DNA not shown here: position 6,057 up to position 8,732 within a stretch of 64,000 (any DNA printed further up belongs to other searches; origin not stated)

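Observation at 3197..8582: Dot/Icm coupling-module genes icmT-S-(FIR)-Q-P-O present without the adjoining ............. core genes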

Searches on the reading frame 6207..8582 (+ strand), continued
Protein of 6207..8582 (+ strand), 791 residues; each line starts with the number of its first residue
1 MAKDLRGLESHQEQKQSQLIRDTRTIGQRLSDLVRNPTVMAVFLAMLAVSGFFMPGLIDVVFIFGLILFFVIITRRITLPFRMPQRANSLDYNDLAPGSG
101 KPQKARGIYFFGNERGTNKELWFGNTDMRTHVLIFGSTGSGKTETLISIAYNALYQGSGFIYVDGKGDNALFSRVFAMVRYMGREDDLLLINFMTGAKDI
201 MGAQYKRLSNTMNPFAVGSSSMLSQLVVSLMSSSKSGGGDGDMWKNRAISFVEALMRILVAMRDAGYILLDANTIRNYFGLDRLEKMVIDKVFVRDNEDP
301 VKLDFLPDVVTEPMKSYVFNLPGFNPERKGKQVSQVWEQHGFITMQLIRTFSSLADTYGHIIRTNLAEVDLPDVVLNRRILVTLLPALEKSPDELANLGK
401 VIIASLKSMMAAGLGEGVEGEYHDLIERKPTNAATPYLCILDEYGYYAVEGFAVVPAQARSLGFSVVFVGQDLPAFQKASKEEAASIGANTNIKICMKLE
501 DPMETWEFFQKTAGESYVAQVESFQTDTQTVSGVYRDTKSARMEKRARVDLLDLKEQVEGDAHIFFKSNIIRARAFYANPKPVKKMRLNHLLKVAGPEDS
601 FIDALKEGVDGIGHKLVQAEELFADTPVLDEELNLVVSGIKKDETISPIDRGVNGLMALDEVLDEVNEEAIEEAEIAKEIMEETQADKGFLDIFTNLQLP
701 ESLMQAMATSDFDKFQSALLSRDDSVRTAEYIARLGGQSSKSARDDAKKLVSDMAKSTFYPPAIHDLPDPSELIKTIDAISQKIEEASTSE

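Call 29: search_solved_structures(query=window:6207-8582:+, max_evalue=0.001, show_alignments=1)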
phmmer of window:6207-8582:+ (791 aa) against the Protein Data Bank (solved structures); distinct sequences matched with E-value up to 0.001: 7.
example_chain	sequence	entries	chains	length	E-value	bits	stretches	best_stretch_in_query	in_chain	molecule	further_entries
6sz9_A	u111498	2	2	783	2.8e-297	991.2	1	5-785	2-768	IcmO (DotL)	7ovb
7bwk_A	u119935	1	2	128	1.9e-05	26.4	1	674-785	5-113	IcmO (DotL)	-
5xnb_A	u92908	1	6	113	3.6e-05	25.5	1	679-785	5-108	DotL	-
5x1e_C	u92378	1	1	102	0.00019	23.1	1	689-785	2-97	IcmO (DotL)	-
5x90_C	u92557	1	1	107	0.0002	23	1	689-785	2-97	IcmO (DotL)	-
5x90_G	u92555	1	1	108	0.00021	23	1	689-785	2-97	IcmO (DotL)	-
5x1e_F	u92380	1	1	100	0.00077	21.1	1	691-785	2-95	IcmO (DotL)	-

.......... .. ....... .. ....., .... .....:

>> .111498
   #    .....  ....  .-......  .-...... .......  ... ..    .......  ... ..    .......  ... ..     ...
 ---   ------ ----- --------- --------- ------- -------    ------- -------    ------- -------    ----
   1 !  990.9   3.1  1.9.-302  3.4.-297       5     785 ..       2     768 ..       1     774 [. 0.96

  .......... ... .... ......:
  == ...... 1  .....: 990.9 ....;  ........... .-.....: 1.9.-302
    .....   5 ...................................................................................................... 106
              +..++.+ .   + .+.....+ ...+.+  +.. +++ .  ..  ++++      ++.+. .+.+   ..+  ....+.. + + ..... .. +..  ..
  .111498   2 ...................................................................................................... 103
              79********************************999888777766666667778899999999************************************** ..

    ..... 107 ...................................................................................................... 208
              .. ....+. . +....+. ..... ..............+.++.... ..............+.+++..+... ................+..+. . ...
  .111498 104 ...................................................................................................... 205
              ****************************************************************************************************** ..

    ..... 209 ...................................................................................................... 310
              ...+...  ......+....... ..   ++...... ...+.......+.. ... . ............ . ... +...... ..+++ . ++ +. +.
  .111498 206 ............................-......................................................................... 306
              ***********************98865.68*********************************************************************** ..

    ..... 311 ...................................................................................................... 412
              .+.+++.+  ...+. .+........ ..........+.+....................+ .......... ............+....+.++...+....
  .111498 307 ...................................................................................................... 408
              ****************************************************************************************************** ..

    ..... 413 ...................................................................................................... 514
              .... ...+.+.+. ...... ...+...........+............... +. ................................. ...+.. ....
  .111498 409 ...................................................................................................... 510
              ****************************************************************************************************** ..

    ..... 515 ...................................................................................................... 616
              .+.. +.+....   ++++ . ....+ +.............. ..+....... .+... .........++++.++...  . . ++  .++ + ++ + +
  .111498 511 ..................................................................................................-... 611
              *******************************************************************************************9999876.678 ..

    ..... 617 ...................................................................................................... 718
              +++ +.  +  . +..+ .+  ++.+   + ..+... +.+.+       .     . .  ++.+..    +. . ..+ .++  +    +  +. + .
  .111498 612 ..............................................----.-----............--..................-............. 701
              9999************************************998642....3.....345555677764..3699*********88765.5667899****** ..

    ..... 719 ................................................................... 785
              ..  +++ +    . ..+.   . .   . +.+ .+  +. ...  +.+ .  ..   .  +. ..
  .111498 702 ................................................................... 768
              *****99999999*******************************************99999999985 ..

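Call 32: find_homologous_proteins(query=window:6207-8582:+, max_evalue=1e-100)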
Query window:6207-8582:+ (791 aa): 4428 proteins with E <= 1e-100 among 8000 candidates; the best 120 are listed.
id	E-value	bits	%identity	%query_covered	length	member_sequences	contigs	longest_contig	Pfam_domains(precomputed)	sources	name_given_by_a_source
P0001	0.0e+0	1757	100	100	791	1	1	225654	PF12696.14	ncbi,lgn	-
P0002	0.0e+0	1243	68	100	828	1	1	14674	PF10412.16,PF12696.14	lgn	-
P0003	0.0e+0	1092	64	99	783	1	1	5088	PF12696.14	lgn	-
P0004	0.0e+0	1083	64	97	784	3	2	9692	PF12696.14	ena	-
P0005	0.0e+0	1082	63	99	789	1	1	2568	PF12696.14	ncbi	-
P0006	0.0e+0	1079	63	99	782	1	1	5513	PF12696.14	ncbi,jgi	jgi:intracellular multiplication protein IcmO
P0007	0.0e+0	1075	64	99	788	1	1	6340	PF12696.14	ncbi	ncbi:MAG: TraM recognition domain-containing protein [Gammaproteobacteria bacterium]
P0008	0.0e+0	1074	63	99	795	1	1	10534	PF12696.14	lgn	-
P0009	0.0e+0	1071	62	99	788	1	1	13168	PF12696.14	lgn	-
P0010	0.0e+0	1071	62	98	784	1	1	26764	PF12696.14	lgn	-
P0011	0.0e+0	1070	61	100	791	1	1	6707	PF12696.14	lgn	-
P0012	0.0e+0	1070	63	98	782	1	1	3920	PF12696.14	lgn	-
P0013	0.0e+0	1069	62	98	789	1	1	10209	PF10412.16,PF12696.14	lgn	-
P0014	0.0e+0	1068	63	99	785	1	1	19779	PF12696.14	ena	-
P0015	0.0e+0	1067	63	99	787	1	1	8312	PF12696.14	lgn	-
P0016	0.0e+0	1066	62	98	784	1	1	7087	PF12696.14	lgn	-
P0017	0.0e+0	1066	62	100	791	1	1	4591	PF12696.14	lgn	-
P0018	0.0e+0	1066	61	100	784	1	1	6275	PF12696.14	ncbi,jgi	jgi:intracellular multiplication protein IcmO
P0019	0.0e+0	1061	62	99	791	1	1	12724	PF12696.14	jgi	jgi:intracellular multiplication protein IcmO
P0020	0.0e+0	1061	61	99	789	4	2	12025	PF12696.14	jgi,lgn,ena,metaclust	metaclust:\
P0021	0.0e+0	1060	62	98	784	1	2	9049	PF12696.14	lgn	-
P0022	0.0e+0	1059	61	100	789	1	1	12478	PF12696.14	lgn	-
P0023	0.0e+0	1059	62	98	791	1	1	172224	PF12696.14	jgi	jgi:intracellular multiplication protein IcmO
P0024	0.0e+0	1058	62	99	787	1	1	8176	PF12696.14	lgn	-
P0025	0.0e+0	1058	62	99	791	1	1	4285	PF12696.14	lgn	-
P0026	0.0e+0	1058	62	99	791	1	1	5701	PF12696.14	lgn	-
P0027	0.0e+0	1057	63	96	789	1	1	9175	PF10412.16,PF12696.14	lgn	-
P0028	0.0e+0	1057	63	96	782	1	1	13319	PF12696.14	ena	-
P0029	0.0e+0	1057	61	99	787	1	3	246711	PF12696.14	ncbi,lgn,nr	ncbi:MAG: TraM recognition domain-containing protein [Gammaproteobacteria bacterium]|nr:TraM recogni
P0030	0.0e+0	1057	61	99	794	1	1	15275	PF12696.14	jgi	-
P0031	0.0e+0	1056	61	100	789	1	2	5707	PF12696.14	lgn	-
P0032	0.0e+0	1056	61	98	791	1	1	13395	PF12696.14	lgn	-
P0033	0.0e+0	1055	62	98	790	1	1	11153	PF12696.14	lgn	-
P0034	0.0e+0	1055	61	99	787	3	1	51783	PF01580.25,PF12696.14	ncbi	-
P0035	0.0e+0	1055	62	99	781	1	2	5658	PF12696.14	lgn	-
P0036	0.0e+0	1055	62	98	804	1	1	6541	PF12696.14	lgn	-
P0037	0.0e+0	1054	61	98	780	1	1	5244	PF12696.14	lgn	-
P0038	0.0e+0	1053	62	98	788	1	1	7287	PF12696.14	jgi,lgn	jgi:intracellular multiplication protein IcmO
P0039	0.0e+0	1053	61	100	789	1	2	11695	PF12696.14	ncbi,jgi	jgi:intracellular multiplication protein IcmO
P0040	0.0e+0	1053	62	98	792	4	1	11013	PF12696.14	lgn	-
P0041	0.0e+0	1053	62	98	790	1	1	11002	PF10412.16,PF12696.14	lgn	-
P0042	0.0e+0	1053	62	99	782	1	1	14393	PF12696.14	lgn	-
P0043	0.0e+0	1052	62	99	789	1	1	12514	PF12696.14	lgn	-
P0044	0.0e+0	1052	61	99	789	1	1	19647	PF12696.14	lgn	-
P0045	0.0e+0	1052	63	99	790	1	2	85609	PF12696.14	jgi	jgi:intracellular multiplication protein IcmO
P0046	0.0e+0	1051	63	98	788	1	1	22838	PF12696.14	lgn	-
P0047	0.0e+0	1051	63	98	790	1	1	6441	PF12696.14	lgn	-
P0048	0.0e+0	1050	61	99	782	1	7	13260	PF12696.14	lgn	-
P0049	0.0e+0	1049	61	99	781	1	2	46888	PF12696.14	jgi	jgi:intracellular multiplication protein IcmO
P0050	0.0e+0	1049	61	100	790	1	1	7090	PF12696.14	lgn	-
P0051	0.0e+0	1049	62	98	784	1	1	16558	PF12696.14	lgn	-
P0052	0.0e+0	1048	61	100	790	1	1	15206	PF10412.16,PF12696.14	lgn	-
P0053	0.0e+0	1048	61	98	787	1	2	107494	PF12696.14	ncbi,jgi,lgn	jgi:intracellular multiplication protein IcmO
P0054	0.0e+0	1048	62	99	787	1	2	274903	PF12696.14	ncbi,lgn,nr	ncbi:MAG TPA: TraM recognition domain-containing protein [Gammaproteobacteria bacterium]|nr:TraM rec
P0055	0.0e+0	1048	61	99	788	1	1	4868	PF12696.14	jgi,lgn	-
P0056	0.0e+0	1047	62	98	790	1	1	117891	PF12696.14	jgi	jgi:intracellular multiplication protein IcmO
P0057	0.0e+0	1047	61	99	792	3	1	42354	PF12696.14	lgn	-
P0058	0.0e+0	1046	61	99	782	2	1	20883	PF12696.14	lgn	-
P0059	0.0e+0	1046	61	98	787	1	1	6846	PF10412.16,PF12696.14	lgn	-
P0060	0.0e+0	1046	62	99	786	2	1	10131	PF12696.14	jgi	jgi:intracellular multiplication protein IcmO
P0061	0.0e+0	1046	61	100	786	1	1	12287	PF10412.16,PF12696.14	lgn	-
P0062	0.0e+0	1046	61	99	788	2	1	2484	PF12696.14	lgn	-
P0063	0.0e+0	1045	62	97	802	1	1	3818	PF12696.14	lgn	-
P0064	0.0e+0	1045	61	99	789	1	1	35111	PF12696.14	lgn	-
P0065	0.0e+0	1045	61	99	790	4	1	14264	PF01580.25,PF12696.14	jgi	-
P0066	0.0e+0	1044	60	99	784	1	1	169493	PF01580.25,PF12696.14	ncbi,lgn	ncbi:MAG: type IVB secretion system protein IcmO/DotL [Gammaproteobacteria bacterium]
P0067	0.0e+0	1044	61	100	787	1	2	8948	PF12696.14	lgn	-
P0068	0.0e+0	1044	61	97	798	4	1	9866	PF12696.14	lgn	-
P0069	0.0e+0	1044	60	99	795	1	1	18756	PF12696.14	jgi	-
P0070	0.0e+0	1044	60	100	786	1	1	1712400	PF12696.14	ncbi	ncbi:MAG: type IV secretion system DNA-binding domain-containing protein [Gammaproteobacteria bacter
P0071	0.0e+0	1043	61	98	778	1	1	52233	PF12696.14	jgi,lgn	jgi:intracellular multiplication protein IcmO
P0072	0.0e+0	1043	61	98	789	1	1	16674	PF12696.14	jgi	jgi:intracellular multiplication protein IcmO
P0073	0.0e+0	1042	62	99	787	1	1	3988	PF01935.24,PF01580.25,PF12696.14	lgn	-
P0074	0.0e+0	1042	61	99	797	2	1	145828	PF12696.14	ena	-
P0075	0.0e+0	1042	60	99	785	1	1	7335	PF12696.14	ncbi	-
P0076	0.0e+0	1042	60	99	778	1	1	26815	PF12696.14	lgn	-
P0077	0.0e+0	1041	62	100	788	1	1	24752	PF12696.14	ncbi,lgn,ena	-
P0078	0.0e+0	1041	61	99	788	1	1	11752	PF10412.16,PF12696.14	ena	-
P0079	0.0e+0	1040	60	100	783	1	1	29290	PF12696.14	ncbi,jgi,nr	ncbi:MAG: icmO [Gammaproteobacteria bacterium]|jgi:intracellular multiplication protein IcmO|nr:icmO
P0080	0.0e+0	1040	60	100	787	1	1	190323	PF12696.14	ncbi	-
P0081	0.0e+0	1039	62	99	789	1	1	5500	PF01580.25,PF12696.14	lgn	-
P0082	0.0e+0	1039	61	100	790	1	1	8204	PF12696.14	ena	-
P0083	0.0e+0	1039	62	98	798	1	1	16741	PF12696.14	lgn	-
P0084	0.0e+0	1039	61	99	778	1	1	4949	PF12696.14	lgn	-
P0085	0.0e+0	1038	61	99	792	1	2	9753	PF12696.14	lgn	-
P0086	0.0e+0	1038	61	99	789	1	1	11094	PF12696.14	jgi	-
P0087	0.0e+0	1038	61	98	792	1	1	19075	PF12696.14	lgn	-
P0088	0.0e+0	1037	61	99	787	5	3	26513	PF12696.14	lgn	-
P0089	0.0e+0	1037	60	99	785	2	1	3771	PF12696.14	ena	-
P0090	0.0e+0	1037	61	99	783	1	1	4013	PF12696.14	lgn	-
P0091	0.0e+0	1037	61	100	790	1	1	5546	PF10412.16,PF02534.21,PF12696.14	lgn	-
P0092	0.0e+0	1036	60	100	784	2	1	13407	PF12696.14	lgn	-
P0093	0.0e+0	1036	61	99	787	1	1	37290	PF01935.24,PF01580.25,PF12696.14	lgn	-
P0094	0.0e+0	1035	60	99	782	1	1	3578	PF12696.14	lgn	-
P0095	0.0e+0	1035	60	99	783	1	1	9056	PF12696.14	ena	-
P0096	0.0e+0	1034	61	99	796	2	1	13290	PF01580.25,PF12696.14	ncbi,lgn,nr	ncbi:MAG: TraM recognition domain-containing protein [Coxiellaceae bacterium]|nr:TraM recognition do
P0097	0.0e+0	1034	60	98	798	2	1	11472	PF12696.14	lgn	-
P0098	0.0e+0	1033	60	99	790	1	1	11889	PF12696.14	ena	-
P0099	0.0e+0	1033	61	99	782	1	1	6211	PF12696.14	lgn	-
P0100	0.0e+0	1033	61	99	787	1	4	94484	PF12696.14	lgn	-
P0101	0.0e+0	1033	61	99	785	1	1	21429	PF12696.14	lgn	-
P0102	0.0e+0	1032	61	99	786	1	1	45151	PF01580.25,PF12696.14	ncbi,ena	-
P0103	0.0e+0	1032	61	99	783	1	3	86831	PF12696.14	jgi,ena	jgi:intracellular multiplication protein IcmO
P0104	0.0e+0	1032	61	99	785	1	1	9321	PF01580.25,PF12696.14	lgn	-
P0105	0.0e+0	1031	61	99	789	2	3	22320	PF12696.14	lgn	-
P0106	0.0e+0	1031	60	99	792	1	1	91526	PF12696.14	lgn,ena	-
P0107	0.0e+0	1031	60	99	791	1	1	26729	PF12696.14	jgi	-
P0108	0.0e+0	1031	62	99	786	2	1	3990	PF01580.25,PF12696.14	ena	-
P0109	0.0e+0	1030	59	99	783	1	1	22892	PF12696.14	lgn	-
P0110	0.0e+0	1030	60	99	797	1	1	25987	PF12696.14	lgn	-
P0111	0.0e+0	1030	60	99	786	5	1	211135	PF01580.25,PF12696.14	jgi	jgi:intracellular multiplication protein IcmO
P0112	0.0e+0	1030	60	99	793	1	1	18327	PF01580.25,PF12696.14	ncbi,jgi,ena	-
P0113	0.0e+0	1029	61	99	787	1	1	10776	PF12696.14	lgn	-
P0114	0.0e+0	1029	62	99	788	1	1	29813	PF10412.16,PF12696.14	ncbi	-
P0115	0.0e+0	1029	61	98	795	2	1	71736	PF12696.14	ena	-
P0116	0.0e+0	1029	61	98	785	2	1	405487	PF12696.14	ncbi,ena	-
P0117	0.0e+0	1029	61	96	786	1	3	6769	PF12696.14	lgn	-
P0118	0.0e+0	1028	60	99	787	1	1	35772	PF12696.14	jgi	jgi:intracellular multiplication protein IcmO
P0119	0.0e+0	1028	60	99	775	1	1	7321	PF12696.14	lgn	-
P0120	0.0e+0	1028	62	96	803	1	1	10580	PF12696.14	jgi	jgi:intracellular multiplication protein IcmO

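Call 33: list_cluster_members(proteins=[P0001, P0002])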
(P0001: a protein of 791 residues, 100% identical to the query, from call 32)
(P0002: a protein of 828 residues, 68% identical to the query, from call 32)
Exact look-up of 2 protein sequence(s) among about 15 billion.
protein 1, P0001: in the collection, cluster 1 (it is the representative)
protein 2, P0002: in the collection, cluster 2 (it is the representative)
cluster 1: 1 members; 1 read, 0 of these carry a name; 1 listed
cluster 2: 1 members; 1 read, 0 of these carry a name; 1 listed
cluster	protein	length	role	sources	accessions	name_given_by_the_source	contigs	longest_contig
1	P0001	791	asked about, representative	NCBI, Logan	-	-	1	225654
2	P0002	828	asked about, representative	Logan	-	-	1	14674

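Call 34: find_encoding_contigs(protein=P0002, flank=10000, max_places=3)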
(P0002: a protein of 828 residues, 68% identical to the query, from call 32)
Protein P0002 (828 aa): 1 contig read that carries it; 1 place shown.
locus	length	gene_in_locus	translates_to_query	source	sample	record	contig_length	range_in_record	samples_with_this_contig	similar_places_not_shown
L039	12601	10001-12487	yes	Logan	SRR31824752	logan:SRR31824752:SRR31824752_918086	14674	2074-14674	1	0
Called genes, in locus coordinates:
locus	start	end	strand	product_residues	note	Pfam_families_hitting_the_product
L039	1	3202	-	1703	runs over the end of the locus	-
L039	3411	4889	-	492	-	PF20154:LNT_N, PF00795:CN_hydrolase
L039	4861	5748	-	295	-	PF00571:CBS, PF03471:CorC_HlyC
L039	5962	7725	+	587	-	PF00664:ABC_membrane, PF00005:ABC_tran, PF02463:SMC_N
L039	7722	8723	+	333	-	PF02606:LpxK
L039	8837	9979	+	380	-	PF23127:DotM_C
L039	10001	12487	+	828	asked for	PF10412:TrwB_AAD_bind (faint), PF12696:TraG-D_C (weak)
